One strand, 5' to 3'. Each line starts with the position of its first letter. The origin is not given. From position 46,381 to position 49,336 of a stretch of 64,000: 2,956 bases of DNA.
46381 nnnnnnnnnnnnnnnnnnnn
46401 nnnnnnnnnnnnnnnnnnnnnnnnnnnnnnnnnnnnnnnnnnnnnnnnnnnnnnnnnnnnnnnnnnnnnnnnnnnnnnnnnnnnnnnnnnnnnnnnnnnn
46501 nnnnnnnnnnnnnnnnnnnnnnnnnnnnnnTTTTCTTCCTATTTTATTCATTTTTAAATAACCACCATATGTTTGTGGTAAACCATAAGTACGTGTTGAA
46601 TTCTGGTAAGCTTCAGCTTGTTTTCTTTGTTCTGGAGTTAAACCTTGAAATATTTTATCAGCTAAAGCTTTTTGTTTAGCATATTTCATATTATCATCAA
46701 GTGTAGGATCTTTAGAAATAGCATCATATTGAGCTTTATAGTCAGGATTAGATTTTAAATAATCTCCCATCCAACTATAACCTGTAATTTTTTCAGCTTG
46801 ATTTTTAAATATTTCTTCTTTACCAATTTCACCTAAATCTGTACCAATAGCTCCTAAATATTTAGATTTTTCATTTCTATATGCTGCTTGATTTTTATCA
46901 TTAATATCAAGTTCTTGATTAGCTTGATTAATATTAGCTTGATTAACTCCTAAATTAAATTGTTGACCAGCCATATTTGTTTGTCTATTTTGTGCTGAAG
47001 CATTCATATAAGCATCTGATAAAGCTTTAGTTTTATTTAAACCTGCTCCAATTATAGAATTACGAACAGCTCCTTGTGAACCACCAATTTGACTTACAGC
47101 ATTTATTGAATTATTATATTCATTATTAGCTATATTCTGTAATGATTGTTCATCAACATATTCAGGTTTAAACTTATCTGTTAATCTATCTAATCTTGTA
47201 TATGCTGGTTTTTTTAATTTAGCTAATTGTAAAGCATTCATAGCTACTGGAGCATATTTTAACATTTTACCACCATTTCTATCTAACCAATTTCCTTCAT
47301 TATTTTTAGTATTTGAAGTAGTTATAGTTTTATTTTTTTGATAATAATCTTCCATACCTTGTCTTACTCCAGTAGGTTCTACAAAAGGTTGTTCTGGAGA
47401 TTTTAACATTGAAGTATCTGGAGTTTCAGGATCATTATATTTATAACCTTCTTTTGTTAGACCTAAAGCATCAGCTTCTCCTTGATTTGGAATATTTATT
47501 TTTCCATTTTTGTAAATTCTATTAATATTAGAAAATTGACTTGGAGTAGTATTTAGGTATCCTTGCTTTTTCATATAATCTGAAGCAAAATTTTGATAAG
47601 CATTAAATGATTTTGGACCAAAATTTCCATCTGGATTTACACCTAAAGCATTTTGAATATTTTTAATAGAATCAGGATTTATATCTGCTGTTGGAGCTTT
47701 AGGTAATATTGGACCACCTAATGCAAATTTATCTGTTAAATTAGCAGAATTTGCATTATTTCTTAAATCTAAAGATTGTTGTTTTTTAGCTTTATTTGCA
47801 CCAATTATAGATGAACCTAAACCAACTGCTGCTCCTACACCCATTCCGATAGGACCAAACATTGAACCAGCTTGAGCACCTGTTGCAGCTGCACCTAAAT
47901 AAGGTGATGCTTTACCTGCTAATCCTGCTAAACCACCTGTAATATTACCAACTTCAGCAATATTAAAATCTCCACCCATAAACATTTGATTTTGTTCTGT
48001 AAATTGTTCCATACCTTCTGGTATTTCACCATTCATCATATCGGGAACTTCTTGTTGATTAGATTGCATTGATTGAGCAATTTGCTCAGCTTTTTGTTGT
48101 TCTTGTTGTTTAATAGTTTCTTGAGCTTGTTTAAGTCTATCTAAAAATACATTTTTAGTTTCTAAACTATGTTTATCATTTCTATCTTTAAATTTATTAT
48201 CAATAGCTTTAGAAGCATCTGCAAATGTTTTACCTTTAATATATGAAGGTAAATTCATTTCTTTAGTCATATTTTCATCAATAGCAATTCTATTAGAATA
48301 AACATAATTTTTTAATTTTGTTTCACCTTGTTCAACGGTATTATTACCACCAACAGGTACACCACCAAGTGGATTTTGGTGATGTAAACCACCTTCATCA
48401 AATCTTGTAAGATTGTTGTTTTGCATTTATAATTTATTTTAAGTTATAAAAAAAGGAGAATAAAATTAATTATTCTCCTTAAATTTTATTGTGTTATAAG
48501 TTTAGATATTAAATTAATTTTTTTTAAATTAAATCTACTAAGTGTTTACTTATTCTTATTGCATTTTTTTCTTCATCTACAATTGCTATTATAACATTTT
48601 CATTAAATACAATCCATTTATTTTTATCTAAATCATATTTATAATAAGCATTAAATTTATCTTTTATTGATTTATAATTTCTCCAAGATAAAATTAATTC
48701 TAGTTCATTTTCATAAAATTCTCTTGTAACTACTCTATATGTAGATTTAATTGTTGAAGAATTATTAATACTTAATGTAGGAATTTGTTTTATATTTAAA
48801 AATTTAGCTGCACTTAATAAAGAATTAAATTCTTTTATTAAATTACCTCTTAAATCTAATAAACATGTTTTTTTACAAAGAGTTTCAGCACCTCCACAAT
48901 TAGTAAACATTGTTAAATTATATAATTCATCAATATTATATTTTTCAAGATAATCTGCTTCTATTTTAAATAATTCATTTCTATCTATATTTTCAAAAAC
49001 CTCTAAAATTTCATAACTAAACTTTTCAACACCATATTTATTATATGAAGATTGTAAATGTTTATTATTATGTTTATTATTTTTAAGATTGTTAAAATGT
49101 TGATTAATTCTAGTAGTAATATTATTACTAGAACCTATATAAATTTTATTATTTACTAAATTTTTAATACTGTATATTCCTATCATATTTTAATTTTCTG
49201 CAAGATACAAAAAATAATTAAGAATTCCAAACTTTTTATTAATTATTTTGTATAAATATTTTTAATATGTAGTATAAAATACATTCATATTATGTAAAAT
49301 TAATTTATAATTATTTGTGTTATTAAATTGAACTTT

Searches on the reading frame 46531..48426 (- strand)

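Call 32: search_protein_families(library=phrogs, proteins=[window:46531-48426:-], max_evalue=0.001)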
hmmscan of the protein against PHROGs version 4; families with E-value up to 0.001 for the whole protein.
window:46531-48426:- (632 aa): 0 families

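Call 43: search_protein_families(library=pfam, proteins=[window:46531-48426:-], max_evalue=0.001)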
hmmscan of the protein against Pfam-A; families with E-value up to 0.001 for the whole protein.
window:46531-48426:- (632 aa): 1 family
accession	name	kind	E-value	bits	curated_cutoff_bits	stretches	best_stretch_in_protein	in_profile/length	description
PF25725.1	crAss_CARG1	-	4.4e-21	75.8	27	1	3-114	15-128/133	Crassvirus cargo protein 1 domain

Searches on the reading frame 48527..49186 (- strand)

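Call 32: search_protein_families(library=phrogs, proteins=[window:48527-49186:-], max_evalue=0.001)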
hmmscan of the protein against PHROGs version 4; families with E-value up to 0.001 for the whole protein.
window:48527-49186:- (220 aa): 6 families
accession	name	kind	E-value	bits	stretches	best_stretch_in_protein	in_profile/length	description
phrog_314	-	DNA, RNA and nucleotide metabolism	1.1e-20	75.1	1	1-187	178-390/574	homing endonuclease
phrog_7168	-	DNA, RNA and nucleotide metabolism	1e-17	65.5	1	1-114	1-116/284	homing endonuclease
phrog_5123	-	DNA, RNA and nucleotide metabolism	7.1e-15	56.2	1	1-96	1-93/152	homing endonuclease with GIY-YIG motif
phrog_19446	-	DNA, RNA and nucleotide metabolism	1.6e-11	45.2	1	1-93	1-93/254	homing endonuclease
phrog_13862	-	DNA, RNA and nucleotide metabolism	7.4e-06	27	1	3-62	29-84/112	endonuclease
phrog_19235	-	unknown function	0.00095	19.7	1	3-40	22-59/251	-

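Call 43: search_protein_families(library=pfam, proteins=[window:48527-49186:-], max_evalue=0.001)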
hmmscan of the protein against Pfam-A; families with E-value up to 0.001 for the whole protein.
window:48527-49186:- (220 aa): 1 family
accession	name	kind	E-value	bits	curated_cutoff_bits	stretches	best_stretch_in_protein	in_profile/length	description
PF01541.30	GIY-YIG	-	1.5e-11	44.9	22.6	1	2-84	2-73/78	GIY-YIG catalytic domain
